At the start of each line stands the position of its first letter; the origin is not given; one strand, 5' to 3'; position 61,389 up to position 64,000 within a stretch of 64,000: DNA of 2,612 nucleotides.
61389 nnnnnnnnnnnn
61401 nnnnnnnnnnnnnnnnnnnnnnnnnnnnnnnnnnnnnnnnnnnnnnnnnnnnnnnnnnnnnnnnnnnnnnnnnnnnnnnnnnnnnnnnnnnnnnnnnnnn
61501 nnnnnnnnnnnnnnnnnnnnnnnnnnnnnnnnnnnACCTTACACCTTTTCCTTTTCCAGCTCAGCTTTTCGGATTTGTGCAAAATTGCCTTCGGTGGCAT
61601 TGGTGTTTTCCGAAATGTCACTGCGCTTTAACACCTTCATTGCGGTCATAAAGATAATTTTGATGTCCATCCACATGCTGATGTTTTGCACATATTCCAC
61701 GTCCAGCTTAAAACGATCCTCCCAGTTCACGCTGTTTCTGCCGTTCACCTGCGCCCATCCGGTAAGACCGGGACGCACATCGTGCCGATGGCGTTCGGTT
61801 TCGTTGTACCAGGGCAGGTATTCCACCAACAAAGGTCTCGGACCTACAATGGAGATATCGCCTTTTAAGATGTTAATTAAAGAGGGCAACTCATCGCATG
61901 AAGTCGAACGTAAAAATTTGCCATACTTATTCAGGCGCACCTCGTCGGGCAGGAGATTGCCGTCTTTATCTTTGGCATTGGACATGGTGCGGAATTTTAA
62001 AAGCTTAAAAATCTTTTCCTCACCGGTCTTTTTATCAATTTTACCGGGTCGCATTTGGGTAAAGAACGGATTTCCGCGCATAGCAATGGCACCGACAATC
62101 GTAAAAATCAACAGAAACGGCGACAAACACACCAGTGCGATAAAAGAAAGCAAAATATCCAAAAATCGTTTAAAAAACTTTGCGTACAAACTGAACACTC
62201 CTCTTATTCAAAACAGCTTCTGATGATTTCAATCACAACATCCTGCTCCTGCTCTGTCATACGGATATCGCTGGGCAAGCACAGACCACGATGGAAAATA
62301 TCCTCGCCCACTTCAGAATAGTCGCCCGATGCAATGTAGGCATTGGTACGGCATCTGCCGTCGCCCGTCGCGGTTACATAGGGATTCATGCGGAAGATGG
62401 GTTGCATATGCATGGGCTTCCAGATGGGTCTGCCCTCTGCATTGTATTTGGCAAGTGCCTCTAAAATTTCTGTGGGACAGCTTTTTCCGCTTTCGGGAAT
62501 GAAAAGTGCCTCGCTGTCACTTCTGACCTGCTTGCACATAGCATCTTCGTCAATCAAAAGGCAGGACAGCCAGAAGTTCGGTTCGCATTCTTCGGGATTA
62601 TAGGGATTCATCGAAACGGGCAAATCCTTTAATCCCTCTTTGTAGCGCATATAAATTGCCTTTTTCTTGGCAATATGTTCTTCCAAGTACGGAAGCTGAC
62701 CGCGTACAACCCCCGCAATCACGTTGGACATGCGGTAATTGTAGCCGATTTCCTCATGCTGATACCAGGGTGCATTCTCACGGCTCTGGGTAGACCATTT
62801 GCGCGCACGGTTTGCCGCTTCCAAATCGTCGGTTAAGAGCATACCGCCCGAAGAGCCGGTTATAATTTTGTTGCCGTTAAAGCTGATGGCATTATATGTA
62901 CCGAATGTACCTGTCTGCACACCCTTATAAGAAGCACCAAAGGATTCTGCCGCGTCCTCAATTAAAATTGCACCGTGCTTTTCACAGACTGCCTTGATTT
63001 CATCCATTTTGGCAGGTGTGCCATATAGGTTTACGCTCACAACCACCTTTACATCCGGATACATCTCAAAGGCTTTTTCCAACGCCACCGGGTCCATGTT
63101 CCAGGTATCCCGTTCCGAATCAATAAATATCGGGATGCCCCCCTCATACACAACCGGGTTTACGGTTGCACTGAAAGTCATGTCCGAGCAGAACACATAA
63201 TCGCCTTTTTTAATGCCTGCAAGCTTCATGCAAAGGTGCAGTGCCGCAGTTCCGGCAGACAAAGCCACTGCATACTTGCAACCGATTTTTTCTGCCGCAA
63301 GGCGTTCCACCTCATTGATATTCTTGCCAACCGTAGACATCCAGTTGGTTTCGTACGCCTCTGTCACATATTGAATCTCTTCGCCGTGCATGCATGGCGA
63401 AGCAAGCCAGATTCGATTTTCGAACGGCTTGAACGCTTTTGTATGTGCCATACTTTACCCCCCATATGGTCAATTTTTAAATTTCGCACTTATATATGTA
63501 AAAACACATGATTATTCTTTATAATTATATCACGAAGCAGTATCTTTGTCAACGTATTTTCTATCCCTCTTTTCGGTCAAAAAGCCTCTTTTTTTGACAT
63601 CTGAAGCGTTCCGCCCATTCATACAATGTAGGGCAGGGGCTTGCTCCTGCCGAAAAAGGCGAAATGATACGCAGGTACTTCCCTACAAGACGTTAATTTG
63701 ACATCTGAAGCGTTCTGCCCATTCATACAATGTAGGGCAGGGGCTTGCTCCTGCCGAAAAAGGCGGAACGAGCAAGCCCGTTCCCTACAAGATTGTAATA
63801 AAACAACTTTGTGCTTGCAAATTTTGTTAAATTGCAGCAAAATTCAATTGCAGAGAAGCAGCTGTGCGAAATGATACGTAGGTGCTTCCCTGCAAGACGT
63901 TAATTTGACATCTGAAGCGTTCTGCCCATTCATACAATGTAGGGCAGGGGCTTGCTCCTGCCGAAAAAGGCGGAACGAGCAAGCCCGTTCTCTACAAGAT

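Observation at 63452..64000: Perfect consensus promoter preceded by tandem long-palindrome repeats of about 100 bp that continue past the window edge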

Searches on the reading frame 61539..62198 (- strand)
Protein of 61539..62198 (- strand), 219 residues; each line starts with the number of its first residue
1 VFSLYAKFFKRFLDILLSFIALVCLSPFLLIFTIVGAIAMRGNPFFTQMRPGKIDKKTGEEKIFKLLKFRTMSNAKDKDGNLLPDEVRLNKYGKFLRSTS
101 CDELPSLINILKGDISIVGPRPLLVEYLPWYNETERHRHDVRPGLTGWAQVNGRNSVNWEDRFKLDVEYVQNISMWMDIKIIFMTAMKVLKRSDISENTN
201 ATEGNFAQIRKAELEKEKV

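Call 10: search_protein_families(library=pfam, proteins=[window:61539-62198:-])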
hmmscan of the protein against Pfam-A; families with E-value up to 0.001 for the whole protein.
window:61539-62198:- (219 aa): 1 family
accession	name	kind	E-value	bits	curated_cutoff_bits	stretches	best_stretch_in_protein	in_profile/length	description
PF02397.22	Bac_transf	-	2.1e-57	194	27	1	10-191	1-179/179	Bacterial sugar transferase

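Call 74: find_encoding_contigs(protein=window:61539-62189:-, flank=4000, max_places=10)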
Protein window:61539-62189:- (216 aa): 8 contigs read that carry it; 4 places shown.
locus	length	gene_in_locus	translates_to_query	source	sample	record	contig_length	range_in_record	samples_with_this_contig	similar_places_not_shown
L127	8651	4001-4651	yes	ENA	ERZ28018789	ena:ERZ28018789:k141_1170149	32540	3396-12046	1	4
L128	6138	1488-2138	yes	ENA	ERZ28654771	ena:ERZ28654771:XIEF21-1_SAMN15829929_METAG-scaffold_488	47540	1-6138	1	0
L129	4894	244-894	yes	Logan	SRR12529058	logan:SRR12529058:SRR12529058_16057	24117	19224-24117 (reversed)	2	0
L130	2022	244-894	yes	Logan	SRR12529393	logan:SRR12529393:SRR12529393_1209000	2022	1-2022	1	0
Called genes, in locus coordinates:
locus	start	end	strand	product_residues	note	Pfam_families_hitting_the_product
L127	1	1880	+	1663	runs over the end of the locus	-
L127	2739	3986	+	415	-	PF01041:DegT_DnrJ_EryC1, PF00155:Aminotran_1_2 (weak), PF01212:Beta_elim_lyase (weak)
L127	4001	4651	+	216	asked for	PF02397:Bac_transf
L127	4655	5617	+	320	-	PF21360:PylC-like_N, PF02655:ATP-grasp_3, PF07478:Dala_Dala_lig_C (weak), PF15632:ATPgrasp_Ter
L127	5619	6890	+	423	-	PF27533:CapK_C (weak)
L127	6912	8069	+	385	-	PF13439:Glyco_transf_4 (weak), PF00534:Glycos_transf_1, PF13692:Glyco_trans_1_4 (weak)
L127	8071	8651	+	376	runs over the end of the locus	PF00534:Glycos_transf_1, PF13692:Glyco_trans_1_4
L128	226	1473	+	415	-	PF01041:DegT_DnrJ_EryC1, PF00155:Aminotran_1_2 (weak), PF01212:Beta_elim_lyase (weak)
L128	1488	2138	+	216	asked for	PF02397:Bac_transf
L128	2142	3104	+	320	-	PF21360:PylC-like_N, PF02655:ATP-grasp_3, PF07478:Dala_Dala_lig_C (weak), PF15632:ATPgrasp_Ter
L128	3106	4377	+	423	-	PF27533:CapK_C (weak)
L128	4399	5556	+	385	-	PF13439:Glyco_transf_4 (weak), PF00534:Glycos_transf_1, PF13692:Glyco_trans_1_4 (weak)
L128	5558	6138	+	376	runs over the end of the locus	PF00534:Glycos_transf_1, PF13692:Glyco_trans_1_4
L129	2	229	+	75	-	?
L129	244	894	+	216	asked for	PF02397:Bac_transf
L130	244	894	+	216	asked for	PF02397:Bac_transf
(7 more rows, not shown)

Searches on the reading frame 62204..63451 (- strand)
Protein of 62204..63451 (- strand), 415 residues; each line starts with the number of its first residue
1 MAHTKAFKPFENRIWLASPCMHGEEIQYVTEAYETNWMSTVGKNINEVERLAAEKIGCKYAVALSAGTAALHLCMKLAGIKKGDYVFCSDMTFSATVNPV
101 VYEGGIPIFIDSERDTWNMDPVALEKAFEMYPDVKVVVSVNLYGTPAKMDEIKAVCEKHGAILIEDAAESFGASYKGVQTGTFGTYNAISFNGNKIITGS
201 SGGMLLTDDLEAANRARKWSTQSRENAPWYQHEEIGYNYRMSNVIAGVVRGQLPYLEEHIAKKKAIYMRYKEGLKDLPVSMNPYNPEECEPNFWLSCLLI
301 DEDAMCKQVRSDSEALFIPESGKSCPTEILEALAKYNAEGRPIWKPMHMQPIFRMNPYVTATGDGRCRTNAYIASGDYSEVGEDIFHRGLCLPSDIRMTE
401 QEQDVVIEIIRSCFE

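Call 9: find_encoding_contigs(protein=window:62204-63451:-, flank=10000, max_places=10)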
Protein window:62204-63451:- (415 aa): 7 contigs read that carry it; 2 places shown.
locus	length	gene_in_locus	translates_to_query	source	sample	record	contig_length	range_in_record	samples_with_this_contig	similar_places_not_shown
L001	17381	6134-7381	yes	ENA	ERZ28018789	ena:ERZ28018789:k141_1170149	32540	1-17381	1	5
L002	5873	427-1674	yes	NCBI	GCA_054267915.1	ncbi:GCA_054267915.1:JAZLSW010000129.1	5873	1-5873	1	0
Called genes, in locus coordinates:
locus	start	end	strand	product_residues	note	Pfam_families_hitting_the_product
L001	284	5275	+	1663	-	-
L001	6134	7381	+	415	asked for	PF01041:DegT_DnrJ_EryC1, PF00155:Aminotran_1_2 (weak), PF01212:Beta_elim_lyase (weak)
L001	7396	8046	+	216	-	PF02397:Bac_transf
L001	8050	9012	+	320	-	PF21360:PylC-like_N, PF02655:ATP-grasp_3, PF07478:Dala_Dala_lig_C (weak), PF15632:ATPgrasp_Ter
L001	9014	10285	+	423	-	PF27533:CapK_C (weak)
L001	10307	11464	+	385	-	PF13439:Glyco_transf_4 (weak), PF00534:Glycos_transf_1, PF13692:Glyco_trans_1_4 (weak)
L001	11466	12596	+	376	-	PF00534:Glycos_transf_1, PF13692:Glyco_trans_1_4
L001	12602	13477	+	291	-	PF14305:ATPgrasp_TupA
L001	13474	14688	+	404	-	PF00534:Glycos_transf_1, PF13692:Glyco_trans_1_4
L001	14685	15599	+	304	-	-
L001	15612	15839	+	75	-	-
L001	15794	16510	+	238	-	-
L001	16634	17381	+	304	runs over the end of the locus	PF00535:Glycos_transf_2 (weak)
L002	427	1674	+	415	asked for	PF01041:DegT_DnrJ_EryC1, PF00155:Aminotran_1_2 (weak), PF01212:Beta_elim_lyase (weak)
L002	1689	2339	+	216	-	PF02397:Bac_transf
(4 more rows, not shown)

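Call 10: search_protein_families(library=pfam, proteins=[window:62204-63451:-])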
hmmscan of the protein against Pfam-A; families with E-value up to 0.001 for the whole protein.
window:62204-63451:- (415 aa): 4 families
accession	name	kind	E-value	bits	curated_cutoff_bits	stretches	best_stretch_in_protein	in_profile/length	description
PF01041.23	DegT_DnrJ_EryC1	-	3.5e-82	277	19.8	1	20-410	2-359/360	DegT/DnrJ/EryC1/StrS aminotransferase family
PF01212.27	Beta_elim_lyase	-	3.8e-07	30.2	27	1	43-174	32-176/288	Beta-eliminating lyase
PF00155.27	Aminotran_1_2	-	1.2e-05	25.2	19.7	1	46-168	45-187/361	Aminotransferase class I and II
PF00266.25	Aminotran_5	-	0.00066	19.2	21.5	1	43-202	43-207/371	Aminotransferase class-V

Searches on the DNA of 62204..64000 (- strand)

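Call 8: search_rna_families(source=window, start=63300, end=64000, threshold=evalue, max_evalue=10)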
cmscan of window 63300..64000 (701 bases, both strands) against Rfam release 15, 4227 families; matches with E-value up to 10: 10.
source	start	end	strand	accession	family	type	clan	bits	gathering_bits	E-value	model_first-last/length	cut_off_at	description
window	63848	63895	-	RF04064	MIR5267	Gene; miRNA;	-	21.2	87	0.58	17-62/81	no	MIR5267 microRNA precursor family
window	63722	63797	-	RF00486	mir-129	Gene; miRNA;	-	19.6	48.6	0.35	1-75/75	no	mir-129 microRNA precursor family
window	63498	63531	+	RF01376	CRISPR-DR63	Gene; CRISPR;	CL00015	17.1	37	9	1-37/37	no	CRISPR RNA direct repeat element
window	63733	63787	+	RF04251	MIR5070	Gene; miRNA;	CL00139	16.9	100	3.2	1-116/116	no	MIR5070 microRNA precursor family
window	63813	63929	+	RF00920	MIR444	Gene; miRNA;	-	16.7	110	1.4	1-116/116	no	MIR444 microRNA precursor family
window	63840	63906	+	RF03637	mir-5879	Gene; miRNA;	-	15.9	97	2.8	1-76/76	no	mir-5879 microRNA precursor family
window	63848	63895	-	RF04102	MIR6457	Gene; miRNA;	-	15.5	140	3.8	1-177/177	no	MIR6457 microRNA precursor family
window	63453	63499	-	RF02842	RefA1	Gene; sRNA;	-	15.1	94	1.2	1-222/222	no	Enterococcus sRNA A1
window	63842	63902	-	RF03637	mir-5879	Gene; miRNA;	-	14.4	97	7.7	1-76/76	no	mir-5879 microRNA precursor family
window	63725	63795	+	RF00486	mir-129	Gene; miRNA;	-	14.4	48.6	8.4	1-75/75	no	mir-129 microRNA precursor family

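Call 13: search_rna_families(source=L001, start=5200, end=6140, threshold=evalue, max_evalue=1, show_alignments=2)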
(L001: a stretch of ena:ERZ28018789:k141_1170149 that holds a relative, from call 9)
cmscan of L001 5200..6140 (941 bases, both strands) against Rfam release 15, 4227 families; matches with E-value up to 1: 11.
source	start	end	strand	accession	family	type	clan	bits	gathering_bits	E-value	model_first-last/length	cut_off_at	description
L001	5280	5345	-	RF01896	mir-142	Gene; miRNA;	-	29.9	57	0.00092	1-85/85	no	mir-142 microRNA precursor family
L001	5268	5329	+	RF01859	Phe_leader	Cis-reg; leader;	-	25.9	55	0.071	1-125/125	no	Phenylalanine leader peptide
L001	5277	5351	-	RF01770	rimP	Cis-reg; leader;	-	24.3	47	0.19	1-102/102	no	Gammaprotebacteria rimP leader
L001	5294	5383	-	RF01859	Phe_leader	Cis-reg; leader;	-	22.9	55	0.33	1-125/125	no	Phenylalanine leader peptide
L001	5690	5737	+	RF04064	MIR5267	Gene; miRNA;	-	21.2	87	0.79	17-62/81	no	MIR5267 microRNA precursor family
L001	5286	5341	-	RF04353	Plastid-psbN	Cis-reg;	-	21.1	50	0.65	1-61/61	no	Plastid-psbN 5UTR RNA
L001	5273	5327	+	RF02427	SpF10_sRNA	Gene; sRNA;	-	19.7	60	0.73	1-57/57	no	Streptococcus sRNA SpF10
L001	5788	5863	+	RF00486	mir-129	Gene; miRNA;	-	19.6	48.6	0.47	1-75/75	no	mir-129 microRNA precursor family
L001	5289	5334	-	RF04099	MIR837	Gene; miRNA;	-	18.8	117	0.89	1-122/122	no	MIR837 microRNA precursor family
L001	5764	5876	-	RF02350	psRNA6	Gene; sRNA;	-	17.5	60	0.016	1-333/333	no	Nitrosomonas sRNA psRNA6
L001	5557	5669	-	RF02350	psRNA6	Gene; sRNA;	-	14.2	60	0.18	1-333/333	no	Nitrosomonas sRNA psRNA6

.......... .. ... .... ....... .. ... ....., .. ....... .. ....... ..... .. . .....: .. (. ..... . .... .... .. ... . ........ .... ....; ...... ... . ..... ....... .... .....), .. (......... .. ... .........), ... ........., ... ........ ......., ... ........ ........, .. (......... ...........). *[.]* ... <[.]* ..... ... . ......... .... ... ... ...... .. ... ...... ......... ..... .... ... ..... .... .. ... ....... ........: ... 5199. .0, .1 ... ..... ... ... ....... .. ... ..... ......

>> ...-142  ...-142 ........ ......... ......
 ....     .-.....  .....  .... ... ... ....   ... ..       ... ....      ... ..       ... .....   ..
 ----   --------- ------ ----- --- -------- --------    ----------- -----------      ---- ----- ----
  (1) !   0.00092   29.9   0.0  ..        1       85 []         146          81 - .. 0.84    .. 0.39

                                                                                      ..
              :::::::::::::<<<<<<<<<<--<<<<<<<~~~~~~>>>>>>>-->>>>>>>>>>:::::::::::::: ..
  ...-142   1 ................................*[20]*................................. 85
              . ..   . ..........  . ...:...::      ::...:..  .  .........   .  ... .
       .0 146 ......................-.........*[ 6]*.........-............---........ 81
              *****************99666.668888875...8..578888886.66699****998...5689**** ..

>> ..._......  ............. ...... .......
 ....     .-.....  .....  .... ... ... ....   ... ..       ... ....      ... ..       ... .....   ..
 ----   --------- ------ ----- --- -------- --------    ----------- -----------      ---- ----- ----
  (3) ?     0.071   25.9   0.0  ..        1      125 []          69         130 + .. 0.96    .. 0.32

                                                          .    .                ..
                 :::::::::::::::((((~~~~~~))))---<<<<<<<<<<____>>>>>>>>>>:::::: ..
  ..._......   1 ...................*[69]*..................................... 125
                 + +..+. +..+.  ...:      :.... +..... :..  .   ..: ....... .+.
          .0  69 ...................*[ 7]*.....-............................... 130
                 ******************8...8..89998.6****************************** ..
